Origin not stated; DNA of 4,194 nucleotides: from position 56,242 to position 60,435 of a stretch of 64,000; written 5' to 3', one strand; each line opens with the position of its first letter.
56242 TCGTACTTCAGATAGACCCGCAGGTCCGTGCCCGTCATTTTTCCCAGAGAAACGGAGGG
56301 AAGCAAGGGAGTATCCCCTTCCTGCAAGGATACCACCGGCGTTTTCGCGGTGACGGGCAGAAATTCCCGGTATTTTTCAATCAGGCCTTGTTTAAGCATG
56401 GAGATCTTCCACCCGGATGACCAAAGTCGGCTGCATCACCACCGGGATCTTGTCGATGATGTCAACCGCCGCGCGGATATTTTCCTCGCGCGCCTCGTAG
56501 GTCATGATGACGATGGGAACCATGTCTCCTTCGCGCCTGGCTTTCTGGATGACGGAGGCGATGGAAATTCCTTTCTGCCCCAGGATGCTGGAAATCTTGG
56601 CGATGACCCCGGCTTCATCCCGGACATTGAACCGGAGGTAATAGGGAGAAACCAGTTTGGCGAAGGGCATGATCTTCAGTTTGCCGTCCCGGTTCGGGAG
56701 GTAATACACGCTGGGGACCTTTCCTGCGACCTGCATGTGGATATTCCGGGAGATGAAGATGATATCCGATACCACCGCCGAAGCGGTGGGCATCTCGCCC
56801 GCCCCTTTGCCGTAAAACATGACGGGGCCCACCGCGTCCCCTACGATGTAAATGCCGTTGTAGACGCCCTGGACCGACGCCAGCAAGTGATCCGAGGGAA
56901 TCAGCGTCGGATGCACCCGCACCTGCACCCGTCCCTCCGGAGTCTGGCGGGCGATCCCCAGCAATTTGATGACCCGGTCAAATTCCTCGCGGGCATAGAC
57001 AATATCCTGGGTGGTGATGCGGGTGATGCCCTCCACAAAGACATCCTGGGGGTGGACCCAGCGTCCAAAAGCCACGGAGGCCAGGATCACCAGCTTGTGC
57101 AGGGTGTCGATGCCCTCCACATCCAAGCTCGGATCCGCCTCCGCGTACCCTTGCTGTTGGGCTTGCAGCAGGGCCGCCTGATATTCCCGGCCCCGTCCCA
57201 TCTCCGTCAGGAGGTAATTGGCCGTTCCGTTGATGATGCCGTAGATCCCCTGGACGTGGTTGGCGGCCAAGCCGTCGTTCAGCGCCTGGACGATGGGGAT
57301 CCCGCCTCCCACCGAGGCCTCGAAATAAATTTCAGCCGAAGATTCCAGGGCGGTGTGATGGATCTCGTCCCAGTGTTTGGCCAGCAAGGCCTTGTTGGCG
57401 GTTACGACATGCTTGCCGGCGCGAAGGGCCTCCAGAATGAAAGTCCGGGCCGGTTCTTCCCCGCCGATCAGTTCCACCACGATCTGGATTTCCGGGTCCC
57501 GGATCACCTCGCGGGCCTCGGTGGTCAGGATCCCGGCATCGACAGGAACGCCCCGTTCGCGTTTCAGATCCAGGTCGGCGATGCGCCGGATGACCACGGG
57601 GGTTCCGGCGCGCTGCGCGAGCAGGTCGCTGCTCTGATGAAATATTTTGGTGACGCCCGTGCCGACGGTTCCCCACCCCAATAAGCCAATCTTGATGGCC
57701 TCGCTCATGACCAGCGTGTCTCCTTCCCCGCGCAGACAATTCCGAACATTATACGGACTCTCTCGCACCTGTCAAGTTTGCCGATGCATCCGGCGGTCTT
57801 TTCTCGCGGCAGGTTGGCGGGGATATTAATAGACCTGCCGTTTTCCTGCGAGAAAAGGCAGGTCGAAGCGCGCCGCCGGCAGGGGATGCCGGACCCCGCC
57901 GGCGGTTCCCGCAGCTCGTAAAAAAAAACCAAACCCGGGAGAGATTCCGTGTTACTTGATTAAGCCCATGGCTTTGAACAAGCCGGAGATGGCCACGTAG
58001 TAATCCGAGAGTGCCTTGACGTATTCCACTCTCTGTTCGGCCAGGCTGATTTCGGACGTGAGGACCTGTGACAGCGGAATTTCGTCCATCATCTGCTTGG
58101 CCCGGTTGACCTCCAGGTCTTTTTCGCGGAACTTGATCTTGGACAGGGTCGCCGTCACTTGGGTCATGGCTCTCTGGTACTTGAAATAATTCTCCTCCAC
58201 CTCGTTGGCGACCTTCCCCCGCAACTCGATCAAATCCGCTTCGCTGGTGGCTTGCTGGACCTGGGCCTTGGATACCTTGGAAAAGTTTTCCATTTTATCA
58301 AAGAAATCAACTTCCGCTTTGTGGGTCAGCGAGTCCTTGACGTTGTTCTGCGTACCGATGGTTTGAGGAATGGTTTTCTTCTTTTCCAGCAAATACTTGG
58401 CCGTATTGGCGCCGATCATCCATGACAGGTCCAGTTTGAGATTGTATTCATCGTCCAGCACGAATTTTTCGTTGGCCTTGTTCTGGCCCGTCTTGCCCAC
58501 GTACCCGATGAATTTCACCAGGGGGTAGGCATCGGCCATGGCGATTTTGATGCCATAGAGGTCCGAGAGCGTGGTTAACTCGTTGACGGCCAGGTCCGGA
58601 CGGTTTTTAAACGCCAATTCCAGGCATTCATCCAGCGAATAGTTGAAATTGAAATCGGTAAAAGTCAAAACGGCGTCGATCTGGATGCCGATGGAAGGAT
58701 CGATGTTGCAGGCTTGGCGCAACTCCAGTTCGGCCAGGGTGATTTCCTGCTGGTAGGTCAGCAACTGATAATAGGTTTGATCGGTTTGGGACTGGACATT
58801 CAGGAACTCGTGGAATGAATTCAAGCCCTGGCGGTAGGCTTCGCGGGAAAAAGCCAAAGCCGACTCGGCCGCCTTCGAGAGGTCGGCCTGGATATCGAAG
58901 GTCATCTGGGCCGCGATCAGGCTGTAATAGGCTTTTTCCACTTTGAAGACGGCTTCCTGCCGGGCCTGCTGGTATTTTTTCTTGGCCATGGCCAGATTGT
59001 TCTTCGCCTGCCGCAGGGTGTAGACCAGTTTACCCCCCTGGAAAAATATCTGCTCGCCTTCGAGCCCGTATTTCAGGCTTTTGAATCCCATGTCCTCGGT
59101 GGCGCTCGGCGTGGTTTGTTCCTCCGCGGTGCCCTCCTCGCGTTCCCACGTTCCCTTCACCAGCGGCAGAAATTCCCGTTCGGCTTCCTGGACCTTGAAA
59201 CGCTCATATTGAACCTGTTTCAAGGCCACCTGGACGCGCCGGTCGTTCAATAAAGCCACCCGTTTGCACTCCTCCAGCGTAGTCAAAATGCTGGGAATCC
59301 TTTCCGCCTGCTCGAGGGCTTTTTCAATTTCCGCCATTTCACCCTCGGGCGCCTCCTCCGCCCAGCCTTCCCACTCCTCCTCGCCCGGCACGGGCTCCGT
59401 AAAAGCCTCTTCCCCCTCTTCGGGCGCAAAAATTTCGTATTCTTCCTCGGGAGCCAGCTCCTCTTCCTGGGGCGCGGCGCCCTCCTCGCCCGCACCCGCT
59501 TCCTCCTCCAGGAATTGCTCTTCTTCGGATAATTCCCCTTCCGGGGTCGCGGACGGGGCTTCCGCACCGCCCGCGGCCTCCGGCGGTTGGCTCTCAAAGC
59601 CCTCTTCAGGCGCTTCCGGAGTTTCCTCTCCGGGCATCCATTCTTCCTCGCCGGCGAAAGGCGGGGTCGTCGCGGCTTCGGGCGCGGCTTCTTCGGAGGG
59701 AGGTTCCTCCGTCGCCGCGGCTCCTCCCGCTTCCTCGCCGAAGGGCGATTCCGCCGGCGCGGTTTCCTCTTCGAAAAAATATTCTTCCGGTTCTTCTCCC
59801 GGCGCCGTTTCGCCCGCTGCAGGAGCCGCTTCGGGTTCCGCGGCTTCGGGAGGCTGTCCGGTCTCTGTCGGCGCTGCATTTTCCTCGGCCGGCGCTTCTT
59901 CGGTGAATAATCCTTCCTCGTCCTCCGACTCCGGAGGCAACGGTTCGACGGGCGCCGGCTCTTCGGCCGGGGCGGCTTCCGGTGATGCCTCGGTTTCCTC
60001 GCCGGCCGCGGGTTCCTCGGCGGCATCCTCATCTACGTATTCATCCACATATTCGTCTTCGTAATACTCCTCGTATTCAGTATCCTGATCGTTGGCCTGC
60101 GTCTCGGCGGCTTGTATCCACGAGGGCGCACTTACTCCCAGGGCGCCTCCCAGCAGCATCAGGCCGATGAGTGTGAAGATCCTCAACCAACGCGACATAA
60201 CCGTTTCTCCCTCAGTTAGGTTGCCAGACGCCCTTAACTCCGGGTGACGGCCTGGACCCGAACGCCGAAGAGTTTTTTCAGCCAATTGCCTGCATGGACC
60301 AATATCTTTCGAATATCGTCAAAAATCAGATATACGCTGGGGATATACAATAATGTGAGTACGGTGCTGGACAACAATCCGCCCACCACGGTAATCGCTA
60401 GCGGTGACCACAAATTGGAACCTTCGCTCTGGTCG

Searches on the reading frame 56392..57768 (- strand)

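Call 78: search_protein_families(library=pfam, proteins=[window:56392-57768:-], max_evalue=0.0001)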
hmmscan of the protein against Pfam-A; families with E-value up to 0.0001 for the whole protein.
window:56392-57768:- (458 aa): 3 families
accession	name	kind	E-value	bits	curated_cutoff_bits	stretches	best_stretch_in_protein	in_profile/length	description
PF00742.24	Homoserine_dh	-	6.1e-63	212.2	22.9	1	158-337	1-173/173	Homoserine dehydrogenase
PF03447.22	NAD_binding_3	-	5.1e-18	66.3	24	1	31-150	1-116/116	Homoserine dehydrogenase, NAD binding domain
PF01842.31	ACT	-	1.2e-10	41.4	27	1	376-442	1-65/66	ACT domain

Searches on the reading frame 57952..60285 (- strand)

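Call 78: search_protein_families(library=pfam, proteins=[window:57952-60285:-], max_evalue=0.0001)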
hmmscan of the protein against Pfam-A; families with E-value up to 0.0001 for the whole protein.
window:57952-60285:- (777 aa): 1 family
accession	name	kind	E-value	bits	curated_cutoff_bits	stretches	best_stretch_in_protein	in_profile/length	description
PF02321.23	OEP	-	1.6e-36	126.3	22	2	337-525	1-185/187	Outer membrane efflux protein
